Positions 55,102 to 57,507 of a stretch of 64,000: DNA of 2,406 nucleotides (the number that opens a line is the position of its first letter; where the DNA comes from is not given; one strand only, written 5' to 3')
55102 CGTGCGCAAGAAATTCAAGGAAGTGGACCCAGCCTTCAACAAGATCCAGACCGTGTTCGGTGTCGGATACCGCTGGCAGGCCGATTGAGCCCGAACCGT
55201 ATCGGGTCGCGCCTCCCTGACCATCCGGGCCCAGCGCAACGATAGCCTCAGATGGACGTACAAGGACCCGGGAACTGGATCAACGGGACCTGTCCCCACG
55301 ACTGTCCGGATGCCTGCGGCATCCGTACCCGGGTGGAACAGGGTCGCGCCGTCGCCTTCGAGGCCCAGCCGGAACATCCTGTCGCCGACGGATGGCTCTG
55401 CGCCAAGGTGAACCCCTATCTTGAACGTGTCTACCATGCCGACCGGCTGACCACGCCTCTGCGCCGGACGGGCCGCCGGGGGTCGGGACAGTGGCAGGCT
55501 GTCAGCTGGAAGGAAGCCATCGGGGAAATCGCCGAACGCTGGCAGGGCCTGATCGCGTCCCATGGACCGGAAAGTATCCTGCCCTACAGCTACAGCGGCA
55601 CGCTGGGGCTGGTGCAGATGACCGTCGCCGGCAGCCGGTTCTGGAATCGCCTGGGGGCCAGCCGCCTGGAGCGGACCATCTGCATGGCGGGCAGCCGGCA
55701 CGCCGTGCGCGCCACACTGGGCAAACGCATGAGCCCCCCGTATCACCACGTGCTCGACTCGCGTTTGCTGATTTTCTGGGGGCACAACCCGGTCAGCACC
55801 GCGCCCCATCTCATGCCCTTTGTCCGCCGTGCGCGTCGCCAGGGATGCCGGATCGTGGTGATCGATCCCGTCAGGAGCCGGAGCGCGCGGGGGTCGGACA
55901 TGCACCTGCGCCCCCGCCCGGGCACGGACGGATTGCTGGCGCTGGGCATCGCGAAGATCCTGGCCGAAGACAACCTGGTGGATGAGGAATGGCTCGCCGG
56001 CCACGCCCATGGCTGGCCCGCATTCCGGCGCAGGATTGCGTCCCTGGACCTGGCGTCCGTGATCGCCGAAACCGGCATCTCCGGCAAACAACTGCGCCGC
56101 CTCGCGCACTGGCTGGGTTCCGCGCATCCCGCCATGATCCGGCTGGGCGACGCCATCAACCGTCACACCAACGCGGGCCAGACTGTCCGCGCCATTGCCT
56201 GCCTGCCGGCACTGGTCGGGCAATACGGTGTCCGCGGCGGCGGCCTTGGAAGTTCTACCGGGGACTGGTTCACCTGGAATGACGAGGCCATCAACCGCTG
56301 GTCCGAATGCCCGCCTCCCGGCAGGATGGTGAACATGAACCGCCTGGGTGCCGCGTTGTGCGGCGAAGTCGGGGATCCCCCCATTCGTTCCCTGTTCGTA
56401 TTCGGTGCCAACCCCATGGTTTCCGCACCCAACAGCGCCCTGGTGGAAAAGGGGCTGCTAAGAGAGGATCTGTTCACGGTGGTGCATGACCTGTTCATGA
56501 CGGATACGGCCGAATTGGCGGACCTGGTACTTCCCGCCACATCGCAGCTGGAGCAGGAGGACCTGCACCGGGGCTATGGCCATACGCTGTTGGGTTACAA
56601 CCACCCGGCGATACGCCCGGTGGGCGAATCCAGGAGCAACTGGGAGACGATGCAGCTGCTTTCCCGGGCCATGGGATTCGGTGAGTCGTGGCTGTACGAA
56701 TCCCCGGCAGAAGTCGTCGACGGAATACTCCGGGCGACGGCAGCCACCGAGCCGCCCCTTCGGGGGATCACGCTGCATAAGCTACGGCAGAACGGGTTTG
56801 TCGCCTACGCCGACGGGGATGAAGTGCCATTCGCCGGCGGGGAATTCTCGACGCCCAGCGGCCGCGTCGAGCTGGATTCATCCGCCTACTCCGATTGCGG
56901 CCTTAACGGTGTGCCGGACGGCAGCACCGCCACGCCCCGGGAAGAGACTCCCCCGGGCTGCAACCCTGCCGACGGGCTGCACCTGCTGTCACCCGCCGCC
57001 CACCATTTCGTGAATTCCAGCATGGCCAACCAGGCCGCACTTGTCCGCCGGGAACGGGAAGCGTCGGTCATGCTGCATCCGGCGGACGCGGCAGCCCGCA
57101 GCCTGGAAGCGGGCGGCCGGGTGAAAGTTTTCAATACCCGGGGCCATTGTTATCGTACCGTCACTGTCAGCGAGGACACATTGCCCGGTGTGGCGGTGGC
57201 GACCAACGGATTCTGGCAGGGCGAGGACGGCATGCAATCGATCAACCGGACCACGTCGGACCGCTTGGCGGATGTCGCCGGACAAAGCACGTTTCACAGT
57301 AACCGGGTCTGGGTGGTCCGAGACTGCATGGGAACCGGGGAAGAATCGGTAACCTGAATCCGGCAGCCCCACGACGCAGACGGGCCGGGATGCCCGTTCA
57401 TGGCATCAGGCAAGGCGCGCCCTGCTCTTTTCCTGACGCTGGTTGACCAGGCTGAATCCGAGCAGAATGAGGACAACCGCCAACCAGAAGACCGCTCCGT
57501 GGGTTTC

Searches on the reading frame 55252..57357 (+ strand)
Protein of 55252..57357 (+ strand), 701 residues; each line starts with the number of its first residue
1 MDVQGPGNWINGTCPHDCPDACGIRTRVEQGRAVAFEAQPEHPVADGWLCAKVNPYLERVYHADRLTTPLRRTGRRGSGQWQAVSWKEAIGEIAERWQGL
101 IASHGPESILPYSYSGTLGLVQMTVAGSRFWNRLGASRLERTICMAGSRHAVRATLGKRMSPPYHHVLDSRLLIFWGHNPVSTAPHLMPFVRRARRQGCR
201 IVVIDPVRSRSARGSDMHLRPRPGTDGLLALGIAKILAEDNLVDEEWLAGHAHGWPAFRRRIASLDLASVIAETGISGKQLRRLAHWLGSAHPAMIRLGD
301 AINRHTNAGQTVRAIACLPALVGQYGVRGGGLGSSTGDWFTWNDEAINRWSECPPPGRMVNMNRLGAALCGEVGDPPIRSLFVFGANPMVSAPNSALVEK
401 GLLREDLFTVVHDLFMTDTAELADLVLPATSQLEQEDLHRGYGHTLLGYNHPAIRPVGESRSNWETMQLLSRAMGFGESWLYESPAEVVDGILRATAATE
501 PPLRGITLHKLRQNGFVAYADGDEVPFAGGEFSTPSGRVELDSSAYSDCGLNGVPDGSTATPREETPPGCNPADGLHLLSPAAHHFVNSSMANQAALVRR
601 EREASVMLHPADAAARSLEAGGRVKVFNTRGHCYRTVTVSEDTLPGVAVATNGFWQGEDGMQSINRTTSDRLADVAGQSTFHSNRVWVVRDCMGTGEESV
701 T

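Call 60: search_protein_families(library=pfam, max_evalue=0.001, proteins=[window:55252-57357:+])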
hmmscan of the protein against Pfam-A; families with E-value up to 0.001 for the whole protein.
window:55252-57357:+ (701 aa): 3 families
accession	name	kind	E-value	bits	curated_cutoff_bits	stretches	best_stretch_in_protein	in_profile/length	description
PF00384.28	Molybdopterin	-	8.3e-47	160.3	24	1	65-471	1-351/353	Molybdopterin oxidoreductase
PF01568.27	Molydop_binding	-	2.4e-19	69.8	26.8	1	576-683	1-108/110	Molydopterin dinucleotide binding domain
PF04879.21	Molybdop_Fe4S4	-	7.7e-09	35.8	22.7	1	9-62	3-55/55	Molybdopterin oxidoreductase Fe4S4 domain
